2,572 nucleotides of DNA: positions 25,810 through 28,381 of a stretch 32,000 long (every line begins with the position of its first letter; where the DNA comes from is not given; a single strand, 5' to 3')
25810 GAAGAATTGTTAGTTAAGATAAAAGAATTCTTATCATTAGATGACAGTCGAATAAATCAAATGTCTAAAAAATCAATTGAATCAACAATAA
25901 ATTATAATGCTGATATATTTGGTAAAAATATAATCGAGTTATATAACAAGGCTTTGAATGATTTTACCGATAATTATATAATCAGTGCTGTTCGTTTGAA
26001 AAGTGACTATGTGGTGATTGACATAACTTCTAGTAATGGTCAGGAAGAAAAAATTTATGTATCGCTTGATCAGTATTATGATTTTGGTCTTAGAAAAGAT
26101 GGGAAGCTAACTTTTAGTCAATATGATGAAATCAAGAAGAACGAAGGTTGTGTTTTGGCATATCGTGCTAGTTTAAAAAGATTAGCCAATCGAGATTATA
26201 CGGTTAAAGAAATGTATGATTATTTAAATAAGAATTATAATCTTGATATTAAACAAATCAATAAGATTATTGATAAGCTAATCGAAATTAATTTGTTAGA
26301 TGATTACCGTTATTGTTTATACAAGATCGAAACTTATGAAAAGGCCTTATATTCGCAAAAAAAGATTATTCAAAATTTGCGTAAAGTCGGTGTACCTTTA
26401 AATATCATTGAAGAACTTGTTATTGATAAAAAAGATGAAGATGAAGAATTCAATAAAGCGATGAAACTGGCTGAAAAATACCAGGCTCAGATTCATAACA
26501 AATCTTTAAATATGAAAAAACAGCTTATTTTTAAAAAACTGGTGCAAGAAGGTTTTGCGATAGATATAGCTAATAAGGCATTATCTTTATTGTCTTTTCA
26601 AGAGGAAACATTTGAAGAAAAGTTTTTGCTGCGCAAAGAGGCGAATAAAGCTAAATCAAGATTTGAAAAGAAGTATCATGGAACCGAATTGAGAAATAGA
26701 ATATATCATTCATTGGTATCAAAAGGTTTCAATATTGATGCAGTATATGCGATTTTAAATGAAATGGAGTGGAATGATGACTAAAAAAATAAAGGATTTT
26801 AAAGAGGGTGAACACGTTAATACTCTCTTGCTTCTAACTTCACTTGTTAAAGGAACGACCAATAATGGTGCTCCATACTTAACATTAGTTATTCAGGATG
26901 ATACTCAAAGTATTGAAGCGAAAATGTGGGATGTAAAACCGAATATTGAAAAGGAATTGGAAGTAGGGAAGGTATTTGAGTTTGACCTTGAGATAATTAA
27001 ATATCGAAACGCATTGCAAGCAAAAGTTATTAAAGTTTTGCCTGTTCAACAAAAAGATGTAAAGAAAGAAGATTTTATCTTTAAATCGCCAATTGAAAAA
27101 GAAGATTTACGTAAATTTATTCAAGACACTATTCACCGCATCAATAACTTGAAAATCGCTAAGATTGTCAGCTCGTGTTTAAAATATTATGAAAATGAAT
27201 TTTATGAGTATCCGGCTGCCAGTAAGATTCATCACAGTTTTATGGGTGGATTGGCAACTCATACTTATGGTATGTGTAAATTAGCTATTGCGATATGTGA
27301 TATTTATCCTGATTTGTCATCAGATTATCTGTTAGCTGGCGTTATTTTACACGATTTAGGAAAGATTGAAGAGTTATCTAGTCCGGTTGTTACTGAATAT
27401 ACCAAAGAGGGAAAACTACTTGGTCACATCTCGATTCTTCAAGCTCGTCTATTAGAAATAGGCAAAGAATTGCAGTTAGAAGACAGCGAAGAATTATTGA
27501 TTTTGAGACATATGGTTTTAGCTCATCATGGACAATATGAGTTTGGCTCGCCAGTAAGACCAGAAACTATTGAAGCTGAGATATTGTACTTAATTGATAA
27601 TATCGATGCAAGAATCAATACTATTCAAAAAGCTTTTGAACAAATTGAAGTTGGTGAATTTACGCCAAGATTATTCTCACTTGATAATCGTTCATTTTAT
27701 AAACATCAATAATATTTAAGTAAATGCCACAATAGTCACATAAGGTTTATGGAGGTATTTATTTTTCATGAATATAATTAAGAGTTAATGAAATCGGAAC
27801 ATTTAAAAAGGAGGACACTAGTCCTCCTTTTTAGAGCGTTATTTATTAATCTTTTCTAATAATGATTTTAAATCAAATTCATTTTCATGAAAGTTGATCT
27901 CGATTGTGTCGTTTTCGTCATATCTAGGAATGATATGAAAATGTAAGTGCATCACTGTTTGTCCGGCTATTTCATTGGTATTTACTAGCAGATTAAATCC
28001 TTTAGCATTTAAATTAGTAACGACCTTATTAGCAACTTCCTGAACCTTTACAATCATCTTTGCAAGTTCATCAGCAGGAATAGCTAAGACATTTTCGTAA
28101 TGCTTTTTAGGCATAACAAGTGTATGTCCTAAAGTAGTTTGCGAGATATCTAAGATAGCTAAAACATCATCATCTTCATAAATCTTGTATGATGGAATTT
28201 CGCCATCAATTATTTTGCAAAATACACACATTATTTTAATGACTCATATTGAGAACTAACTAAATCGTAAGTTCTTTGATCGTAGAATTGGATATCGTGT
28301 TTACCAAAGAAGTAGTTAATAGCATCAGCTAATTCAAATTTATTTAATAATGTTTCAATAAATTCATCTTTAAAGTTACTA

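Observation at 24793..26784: Full-length RecX fused in frame to a glycolipid glycosyltransferase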

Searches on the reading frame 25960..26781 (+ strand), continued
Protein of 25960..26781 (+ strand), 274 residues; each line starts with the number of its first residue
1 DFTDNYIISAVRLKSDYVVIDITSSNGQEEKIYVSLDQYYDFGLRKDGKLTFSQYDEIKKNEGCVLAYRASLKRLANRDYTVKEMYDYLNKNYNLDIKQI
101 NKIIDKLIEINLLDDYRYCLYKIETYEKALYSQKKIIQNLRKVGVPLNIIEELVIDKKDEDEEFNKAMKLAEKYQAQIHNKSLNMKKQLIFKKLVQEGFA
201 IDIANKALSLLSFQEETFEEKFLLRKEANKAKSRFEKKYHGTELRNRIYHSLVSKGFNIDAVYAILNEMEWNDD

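Call 55: search_protein_families(library=ncbifam, proteins=[P0153, P0169, P0148, P0127], max_evalue=0.001)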
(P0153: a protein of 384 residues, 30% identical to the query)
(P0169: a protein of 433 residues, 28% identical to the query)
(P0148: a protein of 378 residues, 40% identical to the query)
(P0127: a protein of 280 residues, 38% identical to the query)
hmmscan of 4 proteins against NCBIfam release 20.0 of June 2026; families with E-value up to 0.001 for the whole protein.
P0153 (384 aa): 12 families
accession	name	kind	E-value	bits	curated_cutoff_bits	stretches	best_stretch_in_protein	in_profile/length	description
NF010733.0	PRK14135.1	equivalog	5.2e-39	134.5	240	1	127-378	14-264/267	recombination regulator RecX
NF001057.0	PRK00117.3-3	equivalog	1.4e-16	61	146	1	179-318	7-145/151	recombination regulator RecX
NF001058.0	PRK00117.4-1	equivalog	4.1e-14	53.1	194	2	277-380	113-210/214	recombination regulator RecX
NF001065.0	PRK00117.5-5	equivalog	1.7e-13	51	175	1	174-280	4-107/149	recombination regulator RecX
NF001054.0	PRK00117.2-1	equivalog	1.5e-11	44.6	189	1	205-320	37-151/154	recombination regulator RecX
NF001053.0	PRK00117.1-3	equivalog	7.6e-11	42.6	216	1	203-316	63-175/180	recombination regulator RecX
NF001055.0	PRK00117.2-5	equivalog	5.7e-10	39.4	129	1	179-320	12-149/157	recombination regulator RecX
NF001052.0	PRK00117.1-1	equivalog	1.3e-09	38.5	266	1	178-316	15-161/166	recombination regulator RecX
NF001063.0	PRK00117.5-3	equivalog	5.6e-09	36.1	186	1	179-329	15-163/165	recombination regulator RecX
NF001056.0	PRK00117.3-1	equivalog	7e-09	35.7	237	1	173-265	20-112/181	recombination regulator RecX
NF001064.0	PRK00117.5-4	equivalog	1.9e-06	27.4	217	1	176-328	32-185/194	recombination regulator RecX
NF001059.0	PRK00117.4-3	equivalog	0.0001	22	253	0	169-271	40-143/206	recombination regulator RecX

P0169 (433 aa): 14 families
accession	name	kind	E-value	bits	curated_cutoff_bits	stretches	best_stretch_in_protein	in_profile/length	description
NF010733.0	PRK14135.1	equivalog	5.7e-46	157.3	240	1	196-428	32-264/267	recombination regulator RecX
NF001058.0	PRK00117.4-1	equivalog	6.6e-24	85.1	194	2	202-341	40-177/214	recombination regulator RecX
NF001057.0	PRK00117.3-3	equivalog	3.3e-16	59.7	146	1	226-368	5-145/151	recombination regulator RecX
NF001065.0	PRK00117.5-5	equivalog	8.9e-16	58.4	175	2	225-332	6-109/149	recombination regulator RecX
NF001063.0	PRK00117.5-3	equivalog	3e-13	50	186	1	219-379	6-162/165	recombination regulator RecX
NF010732.0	PRK14134.1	equivalog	1.3e-12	48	351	1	201-421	38-273/283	recombination regulator RecX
NF001064.0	PRK00117.5-4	equivalog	4.7e-12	45.7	217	1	226-379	33-187/194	recombination regulator RecX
NF001059.0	PRK00117.4-3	equivalog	3.1e-09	36.8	253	1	216-338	38-160/206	recombination regulator RecX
NF001055.0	PRK00117.2-5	equivalog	1.7e-08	34.6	129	1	229-370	13-149/157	recombination regulator RecX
NF001054.0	PRK00117.2-1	equivalog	4.6e-08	33.3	189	1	226-369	10-150/154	recombination regulator RecX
NF001056.0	PRK00117.3-1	equivalog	4.9e-08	33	237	1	226-342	24-137/181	recombination regulator RecX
NF001061.0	PRK00117.5-1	equivalog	7.2e-06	25.8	264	1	234-368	95-229/246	recombination regulator RecX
NF001052.0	PRK00117.1-1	equivalog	1.3e-05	25.5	266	1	256-364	53-159/166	recombination regulator RecX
NF001053.0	PRK00117.1-3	equivalog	0.00088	19.6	216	0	256-361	67-170/180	recombination regulator RecX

P0148 (378 aa): 7 families
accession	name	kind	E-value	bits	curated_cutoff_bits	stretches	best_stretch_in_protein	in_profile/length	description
NF010733.0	PRK14135.1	equivalog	4.4e-23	82.3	240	1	139-373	5-240/267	recombination regulator RecX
NF001058.0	PRK00117.4-1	equivalog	1.5e-12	48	194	1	141-339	9-208/214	recombination regulator RecX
NF001057.0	PRK00117.3-3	equivalog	2.2e-12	47.3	146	1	195-338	4-146/151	recombination regulator RecX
NF001063.0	PRK00117.5-3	equivalog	1.7e-11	44.2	186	1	189-343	6-158/165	recombination regulator RecX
NF001065.0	PRK00117.5-5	equivalog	6.7e-06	26.4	175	1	196-302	7-110/149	recombination regulator RecX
NF001054.0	PRK00117.2-1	equivalog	0.00021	21.4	189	1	193-285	7-98/154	recombination regulator RecX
NF001055.0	PRK00117.2-5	equivalog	0.00029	20.9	129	1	200-337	14-147/157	recombination regulator RecX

P0127 (280 aa): 10 families
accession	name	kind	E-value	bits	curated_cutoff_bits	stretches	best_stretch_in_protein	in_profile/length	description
NF010733.0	PRK14135.1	equivalog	1.7e-38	132.8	240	1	37-279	22-263/267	recombination regulator RecX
NF001057.0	PRK00117.3-3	equivalog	4.1e-17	62.7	146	1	77-220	3-145/151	recombination regulator RecX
NF001058.0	PRK00117.4-1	equivalog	7.5e-13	49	194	1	40-222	25-208/214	recombination regulator RecX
NF001063.0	PRK00117.5-3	equivalog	2.4e-11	43.7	186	1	72-231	6-162/165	recombination regulator RecX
NF001065.0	PRK00117.5-5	equivalog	2.8e-10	40.6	175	1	79-217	7-137/149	recombination regulator RecX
NF001052.0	PRK00117.1-1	equivalog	4.6e-08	33.5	266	1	72-219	16-162/166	recombination regulator RecX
NF001055.0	PRK00117.2-5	equivalog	1.3e-06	28.5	129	1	74-222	6-149/157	recombination regulator RecX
NF001054.0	PRK00117.2-1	equivalog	1.4e-06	28.5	189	1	79-222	10-151/154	recombination regulator RecX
NF001053.0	PRK00117.1-3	equivalog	9.2e-06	26.1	216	1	109-218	67-175/180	recombination regulator RecX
NF001061.0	PRK00117.5-1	equivalog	0.00074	19.2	264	0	97-209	105-218/246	recombination regulator RecX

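Call 61: list_cluster_members(proteins=[P0149, P0161, P0167, P0170, P0176, P0191, P0203, P0214, P0220, P0226])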
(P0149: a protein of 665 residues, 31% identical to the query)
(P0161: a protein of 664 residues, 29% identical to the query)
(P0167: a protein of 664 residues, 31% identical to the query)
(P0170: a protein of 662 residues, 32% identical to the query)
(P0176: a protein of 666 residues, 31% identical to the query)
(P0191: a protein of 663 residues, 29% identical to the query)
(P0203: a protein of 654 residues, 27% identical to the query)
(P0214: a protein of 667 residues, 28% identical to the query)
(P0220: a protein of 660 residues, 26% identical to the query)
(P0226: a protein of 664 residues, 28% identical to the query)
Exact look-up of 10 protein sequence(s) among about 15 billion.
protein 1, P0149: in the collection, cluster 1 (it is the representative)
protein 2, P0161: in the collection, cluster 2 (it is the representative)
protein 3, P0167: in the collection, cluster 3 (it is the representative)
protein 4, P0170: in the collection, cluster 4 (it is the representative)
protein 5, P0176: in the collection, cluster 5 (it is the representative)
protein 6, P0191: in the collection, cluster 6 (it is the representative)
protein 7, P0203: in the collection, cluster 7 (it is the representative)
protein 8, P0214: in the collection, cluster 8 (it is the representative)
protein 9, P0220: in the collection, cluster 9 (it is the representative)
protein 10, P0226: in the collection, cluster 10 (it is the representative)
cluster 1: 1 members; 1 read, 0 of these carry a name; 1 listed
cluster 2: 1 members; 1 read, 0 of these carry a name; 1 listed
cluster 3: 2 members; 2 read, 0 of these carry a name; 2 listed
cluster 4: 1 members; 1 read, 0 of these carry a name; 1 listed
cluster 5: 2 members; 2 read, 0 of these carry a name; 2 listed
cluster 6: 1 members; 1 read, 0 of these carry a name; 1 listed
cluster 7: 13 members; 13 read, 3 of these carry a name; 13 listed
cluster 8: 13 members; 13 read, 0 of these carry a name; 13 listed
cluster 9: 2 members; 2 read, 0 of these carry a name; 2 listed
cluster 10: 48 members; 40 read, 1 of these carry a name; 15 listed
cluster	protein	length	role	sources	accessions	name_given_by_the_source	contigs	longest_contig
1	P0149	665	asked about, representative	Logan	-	-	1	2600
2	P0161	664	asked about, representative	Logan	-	-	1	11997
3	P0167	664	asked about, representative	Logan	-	-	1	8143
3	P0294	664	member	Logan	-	-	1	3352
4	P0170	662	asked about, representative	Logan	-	-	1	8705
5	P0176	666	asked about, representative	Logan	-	-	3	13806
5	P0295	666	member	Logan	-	-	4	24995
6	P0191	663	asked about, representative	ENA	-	-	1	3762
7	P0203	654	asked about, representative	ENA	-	-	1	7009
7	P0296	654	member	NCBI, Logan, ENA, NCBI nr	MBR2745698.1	MAG: RecX family transcriptional regulator [Erysipelotrichaceae bacterium] | RecX family transcriptional regulator [Erysipelotrichaceae bacterium]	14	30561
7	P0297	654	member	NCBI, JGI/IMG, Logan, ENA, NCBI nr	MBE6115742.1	MAG: glycosyltransferase [Erysipelotrichaceae bacterium] | glycosyltransferase [Erysipelotrichaceae bacterium]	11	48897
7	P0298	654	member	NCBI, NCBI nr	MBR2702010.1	MAG: RecX family transcriptional regulator [Erysipelotrichaceae bacterium] | RecX family transcriptional regulator [Erysipelotrichaceae bacterium]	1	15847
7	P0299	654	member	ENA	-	-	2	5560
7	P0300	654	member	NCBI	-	-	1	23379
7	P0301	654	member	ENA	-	-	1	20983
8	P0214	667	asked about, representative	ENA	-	-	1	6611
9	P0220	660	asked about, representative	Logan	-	-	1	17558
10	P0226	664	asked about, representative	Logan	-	-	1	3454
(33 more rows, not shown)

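Call 66: predict_structure(alignment_id=A4)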
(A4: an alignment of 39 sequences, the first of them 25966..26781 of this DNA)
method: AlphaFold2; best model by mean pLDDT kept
length: 272 residues; sequences in the alignment: 39
mean_pLDDT: 95.5   pTM: 0.83
mean pLDDT of the five models: 95.5, 95.4, 95.4, 94.5, 94.1
residues with pLDDT >= 90: 259; 70-90: 10; 50-70: 3; < 50: 0
segments of 3 or more residues with pLDDT < 50: none
pLDDT, mean of each block of 10 residues (from residue 1): 90 95 94 95 94 94 96 95 98 97 97 97 97 97 97 93 98 97 98 98 98 95 97 96 97 97 89 64
secondary structure, 60 per line:
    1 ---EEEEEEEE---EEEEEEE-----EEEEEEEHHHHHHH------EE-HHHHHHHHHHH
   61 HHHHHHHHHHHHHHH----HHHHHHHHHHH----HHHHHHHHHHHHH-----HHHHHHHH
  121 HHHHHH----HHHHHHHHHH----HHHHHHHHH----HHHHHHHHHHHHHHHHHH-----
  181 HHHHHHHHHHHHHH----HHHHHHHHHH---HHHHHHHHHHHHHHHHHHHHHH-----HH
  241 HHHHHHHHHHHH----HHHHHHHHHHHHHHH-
elements in order: E4-11 E15-21 E27-33 H34-40 H50-75 H80-90 H95-107 H113-126 H131-140 H145-153 H158-175 H181-194 H199-208 H212-233 H239-252 H257-271

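Call 69: fold_search(model_id=the predicted structure, library=pdb)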
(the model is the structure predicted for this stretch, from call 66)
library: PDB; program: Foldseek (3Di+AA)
matches with E <= 10: 1067; with E <= 0.001: 6
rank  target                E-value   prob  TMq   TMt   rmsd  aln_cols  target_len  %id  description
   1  3d5l_A                6.5e-10  1.00  0.60  0.77   3.8       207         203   20  Crystal structure of regulatory protein RecX (released 2008-06-10)
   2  3d5l_B                2.9e-08  1.00  0.59  0.78   3.8       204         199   20  Crystal structure of regulatory protein RecX (released 2008-06-10)
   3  3e3v                  6.2e-07  1.00  0.48  0.81   2.6       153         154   29  Crystal structure of RecX from Lactobacillus salivarius (released 2008-09-02)
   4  3c1d_B                3.1e-04  1.00  0.46  0.77   3.3       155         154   17  X-ray crystal structure of RecX (released 2008-07-15)
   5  3c1d_A                6.3e-04  1.00  0.45  0.82   3.1       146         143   18  X-ray crystal structure of RecX (released 2008-07-15)
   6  3dfg                  8.3e-04  1.00  0.44  0.79   3.4       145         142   15  Crystal Structure of RecX: A Potent Inhibitor Protein of RecA from Xanthomonas campestris (released 2008-11-04)
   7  1gug_A                3.4e-02  1.00  0.17  0.64   1.0        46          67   13  MopII from Clostridium pasteurianum complexed with tungstate (released 2002-02-08)
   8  1guo_C                5.6e-02  1.00  0.17  0.65   1.0        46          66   13  MopII from Clostridium pasteurianum complexed with molybdate (released 2002-02-08)
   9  6xzu_B                5.6e-02  1.00  0.16  0.29   1.4        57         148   16  Complex of C-terminal domain of murine complement C3b with the hC3Nb3 nanobody (released 2020-08-12)
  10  1fr3_A                6.6e-02  1.00  0.16  0.63   0.9        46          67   15  THE HIGH RESOLUTION STRUCTURE OF A MOLYBDATE BINDING PROTEIN FROM SPOROMUSA OVATA (released 2000-12-06)
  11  9bed_A                6.6e-02  1.00  0.16  0.57   1.1        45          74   11  Tungstate binding protein (Tungbindin) from Eubacterium limosum with eight molybdates bound (released 2024-09-04)
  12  9beb_B                6.6e-02  1.00  0.16  0.60   1.1        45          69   11  Tungstate binding protein (Tungbindin) from Eubacterium limosum with eight Tungstates bound (released 2024-09-04)
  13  9beb_A                7.3e-02  1.00  0.16  0.59   1.2        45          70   11  Tungstate binding protein (Tungbindin) from Eubacterium limosum with eight Tungstates bound (released 2024-09-04)
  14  9bel_B                9.6e-02  1.00  0.16  0.58   1.1        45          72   11  Tungstate binding protein (Tungbindin) from Eubacterium limosum with five Tungstates bound (released 2024-09-04)
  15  9beb_E                1.2e-01  1.00  0.16  0.59   1.1        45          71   11  Tungstate binding protein (Tungbindin) from Eubacterium limosum with eight Tungstates bound (released 2024-09-04)
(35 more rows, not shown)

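Call 70: find_encoding_contigs(protein=P0169, flank=6000, max_places=2)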
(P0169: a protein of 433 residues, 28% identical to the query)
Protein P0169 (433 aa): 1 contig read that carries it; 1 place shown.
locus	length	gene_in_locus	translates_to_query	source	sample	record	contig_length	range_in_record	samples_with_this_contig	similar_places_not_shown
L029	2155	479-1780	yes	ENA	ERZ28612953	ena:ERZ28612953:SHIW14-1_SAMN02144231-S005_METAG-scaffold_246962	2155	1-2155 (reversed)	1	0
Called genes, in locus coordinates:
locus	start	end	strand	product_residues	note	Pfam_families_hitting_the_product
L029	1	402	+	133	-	?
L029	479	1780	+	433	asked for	PF21982:RecX_HTH1 (faint), PF21981:RecX_HTH3 (weak)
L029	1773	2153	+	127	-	?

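Call 71: find_encoding_contigs(protein=P0162, flank=6000, max_places=1)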
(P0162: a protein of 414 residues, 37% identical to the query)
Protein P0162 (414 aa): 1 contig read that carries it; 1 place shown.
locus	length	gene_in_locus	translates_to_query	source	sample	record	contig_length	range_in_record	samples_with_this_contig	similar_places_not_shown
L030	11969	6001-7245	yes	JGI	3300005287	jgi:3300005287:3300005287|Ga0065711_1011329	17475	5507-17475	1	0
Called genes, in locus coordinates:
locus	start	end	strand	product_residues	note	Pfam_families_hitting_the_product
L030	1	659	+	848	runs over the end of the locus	PF01832:Glucosaminidase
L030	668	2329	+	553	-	PF03793:PASTA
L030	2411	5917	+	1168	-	PF01855:POR_N, PF17147:PFOR_II, PF01558:POR, PF00037:Fer4 (weak), PF12837:Fer4_6 (weak), PF12838:Fer4_7, PF13183:Fer4_8 (weak), PF02775:TPP_enzyme_C, +4 more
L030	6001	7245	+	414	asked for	PF21981:RecX_HTH3 (faint), PF21982:RecX_HTH1 (faint)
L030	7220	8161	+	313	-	PF01966:HD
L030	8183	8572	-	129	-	PF11969:DcpS_C, PF01230:HIT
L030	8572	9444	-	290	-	-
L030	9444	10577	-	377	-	-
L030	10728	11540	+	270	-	PF02463:SMC_N (faint), PF00005:ABC_tran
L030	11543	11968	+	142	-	?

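Call 72: find_encoding_contigs(protein=P0226, flank=6000, max_places=2)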
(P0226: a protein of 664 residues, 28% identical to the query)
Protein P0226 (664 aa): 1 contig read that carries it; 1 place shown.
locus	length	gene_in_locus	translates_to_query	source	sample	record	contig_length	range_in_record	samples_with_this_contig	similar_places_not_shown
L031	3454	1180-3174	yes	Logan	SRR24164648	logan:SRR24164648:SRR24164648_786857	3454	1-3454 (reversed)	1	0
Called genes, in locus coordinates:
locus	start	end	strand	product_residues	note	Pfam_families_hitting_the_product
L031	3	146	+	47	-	?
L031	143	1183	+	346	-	PF03706:LPG_synthase_TM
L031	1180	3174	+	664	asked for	PF13439:Glyco_transf_4, PF13477:Glyco_trans_4_2, PF13579:Glyco_trans_4_4, PF00534:Glycos_transf_1, PF13692:Glyco_trans_1_4, PF21982:RecX_HTH1 (faint), PF02631:RecX_HTH2 (faint), PF21981:RecX_HTH3 (weak)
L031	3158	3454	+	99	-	?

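Call 74: find_homologous_proteins(query=P0127, max_evalue=1e-8)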
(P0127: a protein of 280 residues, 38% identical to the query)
Query P0127 (280 aa): 5 proteins with E <= 1e-8 among 2592 candidates.
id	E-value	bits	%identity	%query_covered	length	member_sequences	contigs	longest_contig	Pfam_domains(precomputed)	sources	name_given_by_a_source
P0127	9.2e-165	565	100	100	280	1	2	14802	PF21981.3,PF21982.3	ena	-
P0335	1.0e-88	315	59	100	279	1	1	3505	PF21981.3,PF21982.3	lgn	-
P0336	3.7e-82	294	56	99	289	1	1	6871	PF21981.3,PF21982.3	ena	-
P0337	5.0e-82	293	59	94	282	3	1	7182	PF21981.3,PF21982.3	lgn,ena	-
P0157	2.2e-31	128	37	90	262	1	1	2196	PF21981.3,PF21982.3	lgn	-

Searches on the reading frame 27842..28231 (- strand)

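Call 12: search_protein_families(library=pfam, proteins=[window:27842-28231:-], max_evalue=0.0001)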
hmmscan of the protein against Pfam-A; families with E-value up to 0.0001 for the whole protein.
window:27842-28231:- (130 aa): 2 families
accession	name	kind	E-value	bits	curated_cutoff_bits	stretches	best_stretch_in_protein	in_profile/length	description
PF01230.28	HIT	-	3.2e-28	98.7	21.5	1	10-105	2-97/98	HIT domain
PF11969.13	DcpS_C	-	5.6e-16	59.4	24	1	2-102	2-101/114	Scavenger mRNA decapping enzyme C-term binding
